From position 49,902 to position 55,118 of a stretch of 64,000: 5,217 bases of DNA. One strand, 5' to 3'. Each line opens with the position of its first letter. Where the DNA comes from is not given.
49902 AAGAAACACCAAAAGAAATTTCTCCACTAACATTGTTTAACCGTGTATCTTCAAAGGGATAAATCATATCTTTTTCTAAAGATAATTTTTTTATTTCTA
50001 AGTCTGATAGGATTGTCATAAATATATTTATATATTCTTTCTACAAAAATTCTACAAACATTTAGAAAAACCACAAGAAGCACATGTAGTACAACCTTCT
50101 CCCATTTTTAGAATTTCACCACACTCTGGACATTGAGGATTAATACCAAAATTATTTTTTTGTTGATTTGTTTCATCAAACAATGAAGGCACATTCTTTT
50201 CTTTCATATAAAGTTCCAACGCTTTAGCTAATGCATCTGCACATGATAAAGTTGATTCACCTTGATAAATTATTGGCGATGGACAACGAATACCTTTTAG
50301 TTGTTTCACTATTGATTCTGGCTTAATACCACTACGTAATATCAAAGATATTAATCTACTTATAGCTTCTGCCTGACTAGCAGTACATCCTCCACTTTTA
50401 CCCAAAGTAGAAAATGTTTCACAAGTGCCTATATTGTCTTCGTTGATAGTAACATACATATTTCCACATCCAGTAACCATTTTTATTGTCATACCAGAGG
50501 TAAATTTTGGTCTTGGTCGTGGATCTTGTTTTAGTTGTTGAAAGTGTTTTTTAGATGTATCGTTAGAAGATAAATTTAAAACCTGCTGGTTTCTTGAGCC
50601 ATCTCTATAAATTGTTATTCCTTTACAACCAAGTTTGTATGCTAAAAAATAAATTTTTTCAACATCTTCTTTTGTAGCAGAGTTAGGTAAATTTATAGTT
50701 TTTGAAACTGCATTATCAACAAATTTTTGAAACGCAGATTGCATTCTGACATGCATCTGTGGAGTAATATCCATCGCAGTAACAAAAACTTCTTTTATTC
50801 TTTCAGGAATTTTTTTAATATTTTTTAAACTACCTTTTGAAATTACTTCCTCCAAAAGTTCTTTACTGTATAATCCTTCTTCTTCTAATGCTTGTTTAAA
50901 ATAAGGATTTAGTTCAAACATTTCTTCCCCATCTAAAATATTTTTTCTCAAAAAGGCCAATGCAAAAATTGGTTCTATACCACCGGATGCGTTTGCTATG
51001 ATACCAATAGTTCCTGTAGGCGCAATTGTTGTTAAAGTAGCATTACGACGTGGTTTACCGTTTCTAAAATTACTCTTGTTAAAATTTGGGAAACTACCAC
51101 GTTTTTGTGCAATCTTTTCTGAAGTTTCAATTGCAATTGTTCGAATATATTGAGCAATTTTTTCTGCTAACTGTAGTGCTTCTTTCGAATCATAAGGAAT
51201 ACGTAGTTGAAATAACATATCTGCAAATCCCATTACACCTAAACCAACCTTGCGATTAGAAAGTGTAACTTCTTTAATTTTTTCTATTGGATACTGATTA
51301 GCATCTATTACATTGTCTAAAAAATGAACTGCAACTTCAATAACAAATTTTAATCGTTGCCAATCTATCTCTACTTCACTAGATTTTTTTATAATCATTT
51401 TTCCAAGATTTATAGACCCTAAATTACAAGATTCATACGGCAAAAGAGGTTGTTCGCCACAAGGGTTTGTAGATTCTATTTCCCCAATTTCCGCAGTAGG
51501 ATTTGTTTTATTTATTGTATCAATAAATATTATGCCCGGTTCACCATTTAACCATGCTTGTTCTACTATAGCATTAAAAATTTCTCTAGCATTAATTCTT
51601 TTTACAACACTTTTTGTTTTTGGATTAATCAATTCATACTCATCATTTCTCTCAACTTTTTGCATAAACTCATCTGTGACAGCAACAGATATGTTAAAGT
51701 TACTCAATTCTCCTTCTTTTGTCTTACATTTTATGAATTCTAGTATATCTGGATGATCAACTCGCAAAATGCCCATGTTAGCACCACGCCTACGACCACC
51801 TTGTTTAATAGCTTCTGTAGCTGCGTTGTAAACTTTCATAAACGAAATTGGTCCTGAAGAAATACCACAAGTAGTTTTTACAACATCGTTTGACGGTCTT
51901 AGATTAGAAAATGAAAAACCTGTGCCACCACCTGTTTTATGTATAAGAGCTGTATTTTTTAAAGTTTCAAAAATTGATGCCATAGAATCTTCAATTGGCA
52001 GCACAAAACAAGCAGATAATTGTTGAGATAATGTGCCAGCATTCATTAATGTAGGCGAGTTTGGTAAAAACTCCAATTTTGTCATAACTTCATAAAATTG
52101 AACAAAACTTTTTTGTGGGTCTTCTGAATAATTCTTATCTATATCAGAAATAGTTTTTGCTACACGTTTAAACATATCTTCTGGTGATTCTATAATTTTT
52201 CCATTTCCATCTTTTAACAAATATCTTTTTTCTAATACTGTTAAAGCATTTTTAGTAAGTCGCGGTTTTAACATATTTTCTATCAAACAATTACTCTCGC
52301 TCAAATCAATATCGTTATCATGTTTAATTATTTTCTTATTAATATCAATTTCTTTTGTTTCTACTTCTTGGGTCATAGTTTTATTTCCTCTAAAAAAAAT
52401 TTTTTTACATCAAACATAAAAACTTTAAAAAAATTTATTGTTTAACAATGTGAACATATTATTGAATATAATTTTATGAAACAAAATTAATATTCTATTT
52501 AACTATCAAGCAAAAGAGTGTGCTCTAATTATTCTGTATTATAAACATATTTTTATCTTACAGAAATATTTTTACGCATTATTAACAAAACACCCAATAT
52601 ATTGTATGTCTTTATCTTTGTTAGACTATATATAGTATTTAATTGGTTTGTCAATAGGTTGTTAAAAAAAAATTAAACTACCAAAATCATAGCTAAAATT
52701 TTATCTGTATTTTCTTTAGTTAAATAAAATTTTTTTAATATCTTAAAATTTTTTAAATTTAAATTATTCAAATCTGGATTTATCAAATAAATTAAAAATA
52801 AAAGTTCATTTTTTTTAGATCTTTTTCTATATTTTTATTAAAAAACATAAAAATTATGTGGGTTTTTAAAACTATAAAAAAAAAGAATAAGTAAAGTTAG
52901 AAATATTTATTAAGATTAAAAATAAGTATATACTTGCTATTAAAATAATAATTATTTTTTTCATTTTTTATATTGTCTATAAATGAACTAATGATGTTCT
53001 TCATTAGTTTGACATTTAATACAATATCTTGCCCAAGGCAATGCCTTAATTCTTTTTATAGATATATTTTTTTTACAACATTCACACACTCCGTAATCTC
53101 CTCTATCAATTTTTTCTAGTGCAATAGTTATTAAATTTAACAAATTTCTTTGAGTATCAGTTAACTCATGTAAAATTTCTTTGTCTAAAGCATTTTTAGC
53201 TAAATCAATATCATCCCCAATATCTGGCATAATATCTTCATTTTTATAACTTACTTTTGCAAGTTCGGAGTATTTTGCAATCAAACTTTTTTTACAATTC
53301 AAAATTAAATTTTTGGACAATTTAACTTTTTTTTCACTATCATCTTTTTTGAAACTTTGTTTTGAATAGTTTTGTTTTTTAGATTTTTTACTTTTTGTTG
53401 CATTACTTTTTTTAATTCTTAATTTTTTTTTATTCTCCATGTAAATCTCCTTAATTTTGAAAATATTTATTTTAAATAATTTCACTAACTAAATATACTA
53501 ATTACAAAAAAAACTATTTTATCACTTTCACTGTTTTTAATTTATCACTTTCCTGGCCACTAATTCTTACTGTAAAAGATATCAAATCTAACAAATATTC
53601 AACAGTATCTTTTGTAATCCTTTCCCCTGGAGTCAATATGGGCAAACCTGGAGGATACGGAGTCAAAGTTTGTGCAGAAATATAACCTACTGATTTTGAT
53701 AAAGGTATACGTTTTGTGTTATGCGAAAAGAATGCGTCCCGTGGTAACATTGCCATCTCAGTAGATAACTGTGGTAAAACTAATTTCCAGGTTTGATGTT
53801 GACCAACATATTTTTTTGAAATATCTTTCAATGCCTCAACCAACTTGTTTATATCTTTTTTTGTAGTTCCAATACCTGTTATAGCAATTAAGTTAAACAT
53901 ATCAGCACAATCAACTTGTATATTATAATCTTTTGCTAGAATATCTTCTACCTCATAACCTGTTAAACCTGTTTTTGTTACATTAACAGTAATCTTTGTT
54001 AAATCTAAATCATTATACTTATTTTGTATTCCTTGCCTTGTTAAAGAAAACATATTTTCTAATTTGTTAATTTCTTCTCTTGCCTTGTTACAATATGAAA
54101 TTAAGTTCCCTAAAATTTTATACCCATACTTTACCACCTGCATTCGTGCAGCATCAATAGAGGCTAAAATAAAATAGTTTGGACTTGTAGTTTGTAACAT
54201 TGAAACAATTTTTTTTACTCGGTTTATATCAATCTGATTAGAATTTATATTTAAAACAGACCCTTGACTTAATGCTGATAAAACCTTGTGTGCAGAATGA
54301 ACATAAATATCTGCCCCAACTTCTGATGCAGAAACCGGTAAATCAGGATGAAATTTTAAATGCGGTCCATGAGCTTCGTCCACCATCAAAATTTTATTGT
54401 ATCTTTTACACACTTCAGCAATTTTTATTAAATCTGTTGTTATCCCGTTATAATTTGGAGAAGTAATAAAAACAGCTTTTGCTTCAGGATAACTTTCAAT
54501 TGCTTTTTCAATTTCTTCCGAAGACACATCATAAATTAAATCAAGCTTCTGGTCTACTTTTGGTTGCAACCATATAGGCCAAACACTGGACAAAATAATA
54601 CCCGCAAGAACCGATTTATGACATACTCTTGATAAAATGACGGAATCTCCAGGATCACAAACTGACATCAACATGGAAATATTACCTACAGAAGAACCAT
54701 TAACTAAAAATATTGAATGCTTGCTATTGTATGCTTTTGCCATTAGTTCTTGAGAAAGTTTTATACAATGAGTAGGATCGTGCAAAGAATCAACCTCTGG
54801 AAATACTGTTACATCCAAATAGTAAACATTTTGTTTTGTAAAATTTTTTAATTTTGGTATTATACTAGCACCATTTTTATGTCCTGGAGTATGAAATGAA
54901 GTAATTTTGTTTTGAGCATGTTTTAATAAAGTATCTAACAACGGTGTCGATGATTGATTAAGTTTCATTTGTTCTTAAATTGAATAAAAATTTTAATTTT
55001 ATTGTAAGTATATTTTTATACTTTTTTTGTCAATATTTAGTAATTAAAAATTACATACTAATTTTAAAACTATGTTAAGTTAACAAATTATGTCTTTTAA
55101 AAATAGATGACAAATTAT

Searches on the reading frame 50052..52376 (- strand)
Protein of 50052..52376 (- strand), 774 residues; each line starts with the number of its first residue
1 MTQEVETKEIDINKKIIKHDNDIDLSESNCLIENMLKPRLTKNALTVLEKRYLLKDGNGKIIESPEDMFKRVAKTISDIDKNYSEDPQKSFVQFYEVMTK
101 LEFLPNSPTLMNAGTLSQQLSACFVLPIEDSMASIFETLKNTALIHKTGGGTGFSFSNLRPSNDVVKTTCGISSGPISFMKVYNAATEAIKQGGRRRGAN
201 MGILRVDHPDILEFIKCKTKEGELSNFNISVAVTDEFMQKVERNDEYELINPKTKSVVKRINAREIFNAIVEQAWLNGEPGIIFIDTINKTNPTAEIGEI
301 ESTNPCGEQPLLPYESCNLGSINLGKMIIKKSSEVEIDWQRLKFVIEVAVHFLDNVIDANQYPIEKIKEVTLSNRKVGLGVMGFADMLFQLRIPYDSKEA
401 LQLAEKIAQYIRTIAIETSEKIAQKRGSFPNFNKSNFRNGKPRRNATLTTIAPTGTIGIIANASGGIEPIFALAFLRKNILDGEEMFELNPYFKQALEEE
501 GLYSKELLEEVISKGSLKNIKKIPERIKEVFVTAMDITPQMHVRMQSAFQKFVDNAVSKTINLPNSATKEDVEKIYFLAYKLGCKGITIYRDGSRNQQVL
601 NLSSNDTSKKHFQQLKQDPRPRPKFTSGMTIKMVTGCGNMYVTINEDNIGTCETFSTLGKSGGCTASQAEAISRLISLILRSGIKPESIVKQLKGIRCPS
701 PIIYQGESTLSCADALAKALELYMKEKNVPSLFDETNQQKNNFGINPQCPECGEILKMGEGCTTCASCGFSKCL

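Call 74: search_protein_families(library=pfam, proteins=[window:50052-52376:-], max_evalue=0.00001)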
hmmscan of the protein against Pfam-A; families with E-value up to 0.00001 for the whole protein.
window:50052-52376:- (774 aa): 3 families
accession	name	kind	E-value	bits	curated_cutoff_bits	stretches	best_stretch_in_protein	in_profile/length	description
PF02867.20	Ribonuc_red_lgC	-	6.8e-149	497.3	23.9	2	121-441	1-348/523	Ribonucleotide reductase, barrel domain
PF00317.26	Ribonuc_red_lgN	-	8.5e-26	90.3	28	1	40-115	3-74/77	Ribonucleotide reductase, all-alpha domain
PF12637.14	TSCPD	-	7.8e-23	81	22.8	1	632-724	6-88/88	TSCPD domain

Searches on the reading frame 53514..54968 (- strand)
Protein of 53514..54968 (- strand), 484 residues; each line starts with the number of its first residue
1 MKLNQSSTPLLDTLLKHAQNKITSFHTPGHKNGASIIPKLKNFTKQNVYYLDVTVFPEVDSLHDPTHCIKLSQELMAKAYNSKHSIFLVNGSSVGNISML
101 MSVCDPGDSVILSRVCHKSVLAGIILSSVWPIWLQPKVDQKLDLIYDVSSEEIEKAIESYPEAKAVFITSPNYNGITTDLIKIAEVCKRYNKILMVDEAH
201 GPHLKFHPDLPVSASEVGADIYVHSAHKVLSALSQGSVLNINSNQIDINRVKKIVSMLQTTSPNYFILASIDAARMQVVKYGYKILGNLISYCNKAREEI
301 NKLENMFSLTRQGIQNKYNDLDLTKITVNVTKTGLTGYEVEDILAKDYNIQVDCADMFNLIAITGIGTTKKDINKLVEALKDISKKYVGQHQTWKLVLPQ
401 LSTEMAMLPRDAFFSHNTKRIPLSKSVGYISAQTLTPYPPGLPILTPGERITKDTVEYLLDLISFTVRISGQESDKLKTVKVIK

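Call 74: search_protein_families(library=pfam, proteins=[window:53514-54968:-], max_evalue=0.00001)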
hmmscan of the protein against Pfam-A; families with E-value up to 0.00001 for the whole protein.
window:53514-54968:- (484 aa): 5 families
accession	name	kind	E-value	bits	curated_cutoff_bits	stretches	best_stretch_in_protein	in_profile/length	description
PF01276.26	OKR_DC_1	-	4.7e-72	243.5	27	1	8-306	1-320/417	Orn/Lys/Arg decarboxylase, major domain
PF03711.20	OKR_DC_1_C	-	7.1e-13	49.4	24.2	1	373-473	17-121/132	Orn/Lys/Arg decarboxylase, C-terminal domain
PF00155.27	Aminotran_1_2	-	1.1e-07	31.8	19.7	1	69-201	44-189/361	Aminotransferase class I and II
PF00266.25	Aminotran_5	-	2.2e-07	30.6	21.5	1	80-231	56-204/371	Aminotransferase class-V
PF01053.26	Cys_Met_Meta_PP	-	1.7e-06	27.3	27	1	73-231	58-201/381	Cys/Met metabolism PLP-dependent enzyme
